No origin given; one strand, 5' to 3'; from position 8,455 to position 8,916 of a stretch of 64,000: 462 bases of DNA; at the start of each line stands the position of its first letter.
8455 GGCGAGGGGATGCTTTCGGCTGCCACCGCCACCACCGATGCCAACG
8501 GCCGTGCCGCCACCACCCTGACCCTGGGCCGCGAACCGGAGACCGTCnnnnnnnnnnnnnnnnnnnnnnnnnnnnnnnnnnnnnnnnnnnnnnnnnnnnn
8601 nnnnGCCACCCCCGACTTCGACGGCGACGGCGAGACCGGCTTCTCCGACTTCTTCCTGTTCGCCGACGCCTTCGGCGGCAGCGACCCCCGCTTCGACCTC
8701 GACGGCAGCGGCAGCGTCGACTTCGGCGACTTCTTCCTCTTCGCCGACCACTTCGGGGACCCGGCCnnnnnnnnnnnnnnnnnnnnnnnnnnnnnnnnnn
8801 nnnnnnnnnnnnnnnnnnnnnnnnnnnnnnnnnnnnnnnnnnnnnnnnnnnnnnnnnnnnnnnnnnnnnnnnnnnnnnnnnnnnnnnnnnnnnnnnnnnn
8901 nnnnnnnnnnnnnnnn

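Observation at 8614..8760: Dockerin-like double calcium-binding loop in a T9SS cargo protein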

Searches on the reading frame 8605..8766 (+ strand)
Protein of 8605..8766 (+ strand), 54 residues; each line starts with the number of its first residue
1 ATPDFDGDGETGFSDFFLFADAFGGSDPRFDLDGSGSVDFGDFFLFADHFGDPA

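Call 21: search_solved_structures(query=A1, max_evalue=10, show_alignments=4)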
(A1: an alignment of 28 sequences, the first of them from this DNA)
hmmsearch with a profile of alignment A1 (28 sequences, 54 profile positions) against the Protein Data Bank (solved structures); distinct sequences matched with E-value up to 10: 390 (the best 60 are shown).
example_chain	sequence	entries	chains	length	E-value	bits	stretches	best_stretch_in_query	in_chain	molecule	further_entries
2y3n_B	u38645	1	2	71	5.4e-07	32.7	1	3-53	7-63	CELLULOSOMAL FAMILY-48 PROCESSIVE GLYCOSIDE HYDROLASE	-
2jnx_A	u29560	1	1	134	1e-06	31.7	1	4-22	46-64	Calcium binding protein 2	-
6hcs_A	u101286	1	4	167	2.8e-06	30.3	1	2-20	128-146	Calmodulin-1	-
7nqc_A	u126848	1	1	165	3.4e-06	30.1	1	2-26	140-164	Calmodulin-1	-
6xxx_AAA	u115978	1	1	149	4.8e-06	29.6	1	2-19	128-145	Calmodulin-1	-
9el6_C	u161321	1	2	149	8.1e-06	28.9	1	2-19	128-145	Calmodulin-1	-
6plm_C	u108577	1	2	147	9.1e-06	28.7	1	2-19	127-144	Calmodulin-2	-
6u3a_A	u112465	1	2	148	9.4e-06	28.7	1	2-19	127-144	Calmodulin-1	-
8eow_E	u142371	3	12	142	9.9e-06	28.6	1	2-19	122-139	Calmodulin-1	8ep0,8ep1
1k93_D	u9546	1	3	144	1e-05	28.6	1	2-19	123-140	CALMODULIN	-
9x5j_F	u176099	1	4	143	1e-05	28.6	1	2-19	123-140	Calmodulin-1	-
6dah_A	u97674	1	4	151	1e-05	28.5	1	2-19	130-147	Calmodulin-1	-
5dbr_A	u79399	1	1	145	1.1e-05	28.5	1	2-19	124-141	Calmodulin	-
1cdm_A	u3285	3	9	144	1.1e-05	28.5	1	2-19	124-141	PEPTIDE CALMODULIN-DEPENDENT PROTEIN KINASE II | Calmodulin-1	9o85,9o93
2vay_A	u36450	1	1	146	1.1e-05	28.5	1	2-19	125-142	CALMODULIN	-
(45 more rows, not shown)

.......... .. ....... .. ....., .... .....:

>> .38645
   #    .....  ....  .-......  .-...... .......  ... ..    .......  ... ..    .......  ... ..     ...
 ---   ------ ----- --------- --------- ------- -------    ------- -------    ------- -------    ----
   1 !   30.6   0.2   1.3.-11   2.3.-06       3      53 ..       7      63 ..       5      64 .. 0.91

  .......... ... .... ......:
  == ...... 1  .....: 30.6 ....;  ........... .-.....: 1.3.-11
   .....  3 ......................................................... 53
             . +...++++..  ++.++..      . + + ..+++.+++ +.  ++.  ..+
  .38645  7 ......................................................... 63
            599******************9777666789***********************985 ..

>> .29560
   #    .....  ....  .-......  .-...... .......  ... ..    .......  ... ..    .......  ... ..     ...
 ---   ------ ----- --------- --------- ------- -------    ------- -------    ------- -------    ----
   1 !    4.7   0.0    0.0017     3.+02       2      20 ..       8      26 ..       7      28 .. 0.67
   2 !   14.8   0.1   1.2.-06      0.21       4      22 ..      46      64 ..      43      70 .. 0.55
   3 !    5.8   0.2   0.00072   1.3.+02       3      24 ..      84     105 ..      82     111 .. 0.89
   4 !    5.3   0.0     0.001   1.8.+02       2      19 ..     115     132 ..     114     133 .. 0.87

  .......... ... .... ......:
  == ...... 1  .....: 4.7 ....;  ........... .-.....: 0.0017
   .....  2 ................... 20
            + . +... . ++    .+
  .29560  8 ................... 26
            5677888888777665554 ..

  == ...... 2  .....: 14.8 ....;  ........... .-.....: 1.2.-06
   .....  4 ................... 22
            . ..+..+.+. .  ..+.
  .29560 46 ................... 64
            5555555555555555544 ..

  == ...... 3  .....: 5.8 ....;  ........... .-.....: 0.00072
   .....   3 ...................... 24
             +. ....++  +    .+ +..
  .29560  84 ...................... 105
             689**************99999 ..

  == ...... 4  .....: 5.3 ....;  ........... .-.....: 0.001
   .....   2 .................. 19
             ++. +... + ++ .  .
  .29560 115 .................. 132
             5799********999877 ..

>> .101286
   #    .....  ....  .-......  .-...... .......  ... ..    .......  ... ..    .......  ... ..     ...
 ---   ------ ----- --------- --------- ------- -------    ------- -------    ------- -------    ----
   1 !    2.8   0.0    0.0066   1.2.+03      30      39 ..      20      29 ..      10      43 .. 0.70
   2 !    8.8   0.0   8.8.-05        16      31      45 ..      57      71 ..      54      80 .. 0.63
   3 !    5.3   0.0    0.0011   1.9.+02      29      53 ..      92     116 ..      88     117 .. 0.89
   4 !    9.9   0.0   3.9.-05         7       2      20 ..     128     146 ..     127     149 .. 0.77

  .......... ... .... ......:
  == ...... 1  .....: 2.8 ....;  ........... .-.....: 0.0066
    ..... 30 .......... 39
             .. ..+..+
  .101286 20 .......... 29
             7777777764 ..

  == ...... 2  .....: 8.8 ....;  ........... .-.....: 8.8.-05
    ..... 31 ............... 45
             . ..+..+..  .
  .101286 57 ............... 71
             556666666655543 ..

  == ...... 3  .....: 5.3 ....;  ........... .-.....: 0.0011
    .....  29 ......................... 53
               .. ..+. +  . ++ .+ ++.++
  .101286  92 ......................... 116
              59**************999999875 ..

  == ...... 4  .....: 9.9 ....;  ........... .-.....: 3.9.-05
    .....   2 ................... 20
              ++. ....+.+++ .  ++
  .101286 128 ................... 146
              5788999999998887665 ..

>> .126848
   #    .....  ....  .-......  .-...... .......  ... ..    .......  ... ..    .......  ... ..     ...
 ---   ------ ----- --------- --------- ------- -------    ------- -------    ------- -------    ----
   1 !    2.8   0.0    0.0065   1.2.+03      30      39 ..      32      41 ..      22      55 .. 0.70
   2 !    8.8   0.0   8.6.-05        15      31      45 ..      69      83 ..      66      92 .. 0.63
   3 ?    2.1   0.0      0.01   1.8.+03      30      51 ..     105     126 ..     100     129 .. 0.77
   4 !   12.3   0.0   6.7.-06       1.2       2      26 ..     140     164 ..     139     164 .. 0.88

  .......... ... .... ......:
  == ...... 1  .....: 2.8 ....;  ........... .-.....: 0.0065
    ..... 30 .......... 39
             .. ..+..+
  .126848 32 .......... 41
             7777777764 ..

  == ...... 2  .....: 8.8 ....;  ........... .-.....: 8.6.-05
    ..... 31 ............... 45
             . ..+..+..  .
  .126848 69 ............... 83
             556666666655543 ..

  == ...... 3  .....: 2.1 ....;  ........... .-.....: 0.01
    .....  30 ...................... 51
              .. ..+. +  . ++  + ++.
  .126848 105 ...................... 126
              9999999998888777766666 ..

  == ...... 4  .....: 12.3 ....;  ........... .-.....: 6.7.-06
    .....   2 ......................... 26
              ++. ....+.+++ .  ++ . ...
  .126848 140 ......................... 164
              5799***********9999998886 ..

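Call 59: find_homologous_proteins(query=A1, max_evalue=0.001)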
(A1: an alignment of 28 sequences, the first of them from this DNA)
Query A1 (28 sequences) (54 aa, profile of the alignment): 285 proteins with E <= 0.001 among 2466 candidates; the best 120 are listed.
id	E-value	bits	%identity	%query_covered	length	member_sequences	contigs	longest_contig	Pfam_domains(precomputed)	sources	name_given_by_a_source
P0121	2.5e-21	93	80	93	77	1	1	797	-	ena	-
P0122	1.5e-20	91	73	94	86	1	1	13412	PF25174.2,PF23381.2,PF00400.39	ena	-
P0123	2.2e-20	90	75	94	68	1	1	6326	PF01839.30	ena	-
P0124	3.2e-20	89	70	93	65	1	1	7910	PF13405.13,PF00036.39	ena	-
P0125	5.3e-20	89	69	94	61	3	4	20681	PF13405.13,PF00404.25,PF00036.39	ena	-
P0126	7.2e-20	88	69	94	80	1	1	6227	-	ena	-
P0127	9.2e-20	88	65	94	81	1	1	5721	-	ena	-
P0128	1.2e-19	88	73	94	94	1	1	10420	PF25174.2,PF23381.2,PF25175.2,PF00400.39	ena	-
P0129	1.4e-19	87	67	94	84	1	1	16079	-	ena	-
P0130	1.7e-19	87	86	94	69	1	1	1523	-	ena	-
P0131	2.3e-19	87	71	94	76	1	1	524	-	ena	-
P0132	3.6e-19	86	73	94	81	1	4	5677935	-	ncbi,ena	-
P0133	4.6e-19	86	71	94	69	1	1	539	-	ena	-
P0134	1.0e-18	85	65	94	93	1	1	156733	-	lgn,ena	-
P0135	1.5e-18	84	76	93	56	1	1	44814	-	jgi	-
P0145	2.4e-16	77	58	93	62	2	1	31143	PF00404.25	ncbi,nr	ncbi:MAG: hypothetical protein F4032_09675 [Gemmatimonadetes bacterium]|nr:hypothetical protein [Gem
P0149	6.7e-16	76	60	98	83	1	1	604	PF00404.25,PF00036.39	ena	-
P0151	7.6e-16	75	58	98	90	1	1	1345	PF00404.25,PF13499.13,PF00036.39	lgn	-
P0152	9.3e-16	75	73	91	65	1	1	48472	PF00404.25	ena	-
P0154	6.0e-15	73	48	93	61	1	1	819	PF13405.13,PF00404.25,PF13499.13,PF13833.13,PF13202.13,PF00036.39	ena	-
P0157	1.1e-14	72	55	100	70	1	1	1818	PF00404.25,PF00036.39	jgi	jgi:hypothetical protein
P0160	3.3e-14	70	54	89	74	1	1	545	PF13405.13,PF00404.25,PF13833.13,PF00036.39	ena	-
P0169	2.8e-13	67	62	89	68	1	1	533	PF00404.25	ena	-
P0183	1.9e-11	61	53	98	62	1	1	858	PF13405.13,PF00404.25,PF13833.13,PF00036.39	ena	-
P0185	2.2e-11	61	41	93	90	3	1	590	PF00404.25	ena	-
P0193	9.0e-11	59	55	91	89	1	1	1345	PF00404.25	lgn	-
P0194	1.2e-10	59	52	100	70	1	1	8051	PF00404.25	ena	-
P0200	4.4e-10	57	51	98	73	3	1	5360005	PF13405.13,PF00404.25,PF13499.13,PF13833.13,PF13202.13,PF00036.39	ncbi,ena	-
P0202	6.1e-10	57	56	94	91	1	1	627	PF00404.25,PF00036.39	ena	-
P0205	9.2e-10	56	49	87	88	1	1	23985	PF00404.25,PF00036.39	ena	-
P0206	1.2e-9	56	45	93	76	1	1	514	PF00404.25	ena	-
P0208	1.8e-9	55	50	93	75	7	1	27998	PF00404.25,PF13499.13,PF13833.13,PF13202.13,PF00036.39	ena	-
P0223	5.3e-9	54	50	96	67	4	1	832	PF00404.25,PF00036.39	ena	-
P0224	5.4e-9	54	42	94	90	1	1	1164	PF07589.17,PF00404.25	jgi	jgi:hypothetical protein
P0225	5.9e-9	53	48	93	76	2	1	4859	PF13405.13,PF00404.25,PF13499.13,PF13833.13,PF13202.13,PF00036.39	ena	-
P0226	6.6e-9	53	39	94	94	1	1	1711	PF00404.25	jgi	jgi:hypothetical protein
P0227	7.0e-9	53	46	93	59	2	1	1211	PF13405.13,PF00404.25,PF13499.13,PF13833.13,PF00036.39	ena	-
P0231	8.6e-9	53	43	81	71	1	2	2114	PF00404.25,PF13499.13,PF00036.39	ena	-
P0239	2.2e-8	52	38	93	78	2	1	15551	PF13405.13,PF00404.25,PF13499.13,PF13202.13,PF00036.39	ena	-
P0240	2.6e-8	51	42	93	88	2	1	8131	PF00404.25,PF00036.39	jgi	jgi:hypothetical protein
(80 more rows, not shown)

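Call 66: search_protein_representatives(alignment_id=A1)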
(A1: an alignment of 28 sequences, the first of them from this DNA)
Query: 28 sequences, 54 profile positions. Proteins with E-value up to 0.001 (for the whole library): 14907; up to 1e-10: 1401; up to 1e-30: 10. The best 150 are listed.
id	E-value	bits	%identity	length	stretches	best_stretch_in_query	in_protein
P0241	2.6e-124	421.2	-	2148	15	3-50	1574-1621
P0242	8.9e-52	188.9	-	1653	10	3-52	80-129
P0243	6.7e-39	147.7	-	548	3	2-52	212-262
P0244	8.5e-36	137.7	-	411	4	2-52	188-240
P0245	3.1e-35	135.9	-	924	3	3-51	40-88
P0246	9.3e-33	128.0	-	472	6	19-49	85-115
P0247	1.5e-32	127.4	-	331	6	4-46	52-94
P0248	1.1e-31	124.6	-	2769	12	4-49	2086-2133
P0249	1.9e-31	123.8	-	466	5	19-49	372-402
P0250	4.1e-31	122.8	-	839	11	3-45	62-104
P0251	2.0e-30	120.5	-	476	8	2-43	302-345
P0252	2.0e-29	117.4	-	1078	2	4-53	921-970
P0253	2.4e-29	117.1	-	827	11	3-52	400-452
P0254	3.9e-29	116.4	-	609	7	3-47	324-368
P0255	2.7e-27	110.5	-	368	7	4-53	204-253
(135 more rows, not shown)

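Call 69: search_protein_families(library=pfam, alignment_id=A1, max_evalue=0.1)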
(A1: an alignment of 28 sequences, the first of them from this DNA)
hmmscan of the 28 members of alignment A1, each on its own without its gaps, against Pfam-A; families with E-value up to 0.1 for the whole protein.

A. member 1, seq(54 aa): 1 family
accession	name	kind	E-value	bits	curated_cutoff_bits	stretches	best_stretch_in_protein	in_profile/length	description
PF00036.39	EF-hand_1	-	0.038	14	25.4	1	30-45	9-24/29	EF hand domain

B. families by the number of members that match (of 28 scanned): 10 families
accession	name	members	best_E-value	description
PF00036.39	EF-hand_1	27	4.6e-08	EF hand domain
PF13405.12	EF-hand_6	22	3.3e-07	EF-hand domain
PF13833.12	EF-hand_8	21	2.4e-06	EF-hand domain pair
PF00404.24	Dockerin_1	21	0.00011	Dockerin type I domain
PF13499.12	EF-hand_7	17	4.9e-05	EF-hand domain pair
PF13202.12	EF-hand_5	10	0.00069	EF hand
PF01839.29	FG-GAP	8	2.6e-05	FG-GAP repeat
PF13517.12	FG-GAP_3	5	0.0045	FG-GAP-like repeat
PF09967.15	DUF2201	1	0.056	VWA-like domain (DUF2201)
PF10313.15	DUF2415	1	0.074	Uncharacterised protein domain (DUF2415)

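Call 75: search_protein_families(library=ncbifam, alignment_id=A1, max_evalue=0.01)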
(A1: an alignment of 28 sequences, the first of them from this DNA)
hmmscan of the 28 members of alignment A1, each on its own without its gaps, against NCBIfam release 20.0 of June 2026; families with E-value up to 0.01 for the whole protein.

A. member 1, seq(54 aa): 1 family
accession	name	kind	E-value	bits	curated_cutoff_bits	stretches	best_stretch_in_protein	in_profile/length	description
NF041540.1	dockerin_GC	domain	1.8e-05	25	29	1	3-51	3-64/67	GC-type dockerin domain-anchored protein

B. families by the number of members that match (of 28 scanned): 1 family
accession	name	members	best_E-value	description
NF041540.1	dockerin_GC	28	1.7e-10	GC-type dockerin domain-anchored protein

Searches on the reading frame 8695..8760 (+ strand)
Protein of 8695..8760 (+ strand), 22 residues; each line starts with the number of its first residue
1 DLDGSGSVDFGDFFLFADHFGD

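Call 6: search_protein_families(library=pfam, proteins=[window:8695-8760:+], max_evalue=10)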
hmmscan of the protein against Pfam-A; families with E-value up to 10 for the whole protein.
seq(22 aa): 1 family
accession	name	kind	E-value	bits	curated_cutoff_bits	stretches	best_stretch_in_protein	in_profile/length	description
PF00036.39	EF-hand_1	-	0.044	13.8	25.4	1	1-16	10-25/29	EF hand domain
